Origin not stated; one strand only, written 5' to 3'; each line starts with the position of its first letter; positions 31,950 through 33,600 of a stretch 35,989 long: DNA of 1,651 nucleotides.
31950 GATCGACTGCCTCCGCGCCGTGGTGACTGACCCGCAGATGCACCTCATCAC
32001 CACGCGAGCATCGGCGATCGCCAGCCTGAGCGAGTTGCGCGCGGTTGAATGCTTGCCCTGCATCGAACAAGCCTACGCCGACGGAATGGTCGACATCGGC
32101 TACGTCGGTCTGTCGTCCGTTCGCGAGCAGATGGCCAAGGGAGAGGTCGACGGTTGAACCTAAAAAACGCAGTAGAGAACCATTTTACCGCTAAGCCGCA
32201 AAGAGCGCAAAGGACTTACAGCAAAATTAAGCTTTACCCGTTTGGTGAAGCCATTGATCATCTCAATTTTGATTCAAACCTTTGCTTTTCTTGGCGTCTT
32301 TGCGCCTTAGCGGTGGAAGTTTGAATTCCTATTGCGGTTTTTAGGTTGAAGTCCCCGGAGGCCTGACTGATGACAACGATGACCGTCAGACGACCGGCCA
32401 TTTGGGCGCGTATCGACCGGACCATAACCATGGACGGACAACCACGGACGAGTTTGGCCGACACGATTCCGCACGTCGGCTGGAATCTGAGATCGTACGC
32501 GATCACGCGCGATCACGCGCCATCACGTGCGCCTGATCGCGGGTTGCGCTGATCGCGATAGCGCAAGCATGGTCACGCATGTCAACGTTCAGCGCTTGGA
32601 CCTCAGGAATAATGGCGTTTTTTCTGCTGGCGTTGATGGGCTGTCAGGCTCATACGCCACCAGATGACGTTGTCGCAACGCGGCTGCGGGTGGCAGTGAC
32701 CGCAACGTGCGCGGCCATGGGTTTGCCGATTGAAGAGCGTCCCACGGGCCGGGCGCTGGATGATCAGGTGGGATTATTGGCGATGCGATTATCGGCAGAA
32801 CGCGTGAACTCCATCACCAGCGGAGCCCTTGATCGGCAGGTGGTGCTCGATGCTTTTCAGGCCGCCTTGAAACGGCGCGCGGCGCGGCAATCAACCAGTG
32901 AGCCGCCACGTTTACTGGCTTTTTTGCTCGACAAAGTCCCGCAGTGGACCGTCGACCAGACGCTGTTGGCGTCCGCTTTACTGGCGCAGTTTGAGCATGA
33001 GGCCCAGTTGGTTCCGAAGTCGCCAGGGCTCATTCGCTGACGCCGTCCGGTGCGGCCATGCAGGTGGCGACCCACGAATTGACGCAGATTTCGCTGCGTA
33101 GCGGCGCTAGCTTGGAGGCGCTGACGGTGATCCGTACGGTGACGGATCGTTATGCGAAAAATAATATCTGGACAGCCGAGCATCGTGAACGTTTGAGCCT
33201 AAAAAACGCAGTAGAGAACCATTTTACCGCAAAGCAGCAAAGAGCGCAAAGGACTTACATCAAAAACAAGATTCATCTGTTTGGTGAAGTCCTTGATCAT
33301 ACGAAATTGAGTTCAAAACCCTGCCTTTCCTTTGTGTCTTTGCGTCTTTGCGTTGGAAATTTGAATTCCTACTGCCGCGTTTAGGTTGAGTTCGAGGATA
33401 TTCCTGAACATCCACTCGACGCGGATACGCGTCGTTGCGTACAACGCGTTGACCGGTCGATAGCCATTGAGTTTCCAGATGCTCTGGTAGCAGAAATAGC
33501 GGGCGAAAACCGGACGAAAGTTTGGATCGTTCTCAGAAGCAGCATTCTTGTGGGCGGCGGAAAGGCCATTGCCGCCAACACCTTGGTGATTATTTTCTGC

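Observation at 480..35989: One ~180-bp palindromic MITE-like element occurs eight times in 36 kb, with no transposase in sight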

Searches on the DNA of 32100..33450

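Call 64: search_rna_families(source=window, start=32100, end=33450, threshold=evalue, max_evalue=1)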
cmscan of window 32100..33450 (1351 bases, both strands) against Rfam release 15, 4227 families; matches with E-value up to 1: 2.
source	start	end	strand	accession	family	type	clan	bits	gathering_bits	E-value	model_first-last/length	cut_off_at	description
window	32445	32583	+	RF02989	gntR-DTE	Gene; sRNA;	-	22.1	63.6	0.18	1-119/119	no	gntR-DTE RNA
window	32606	32714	-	RF03018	RT-15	Gene; sRNA;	-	15.2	82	0.7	1-192/192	no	RT-15 RNA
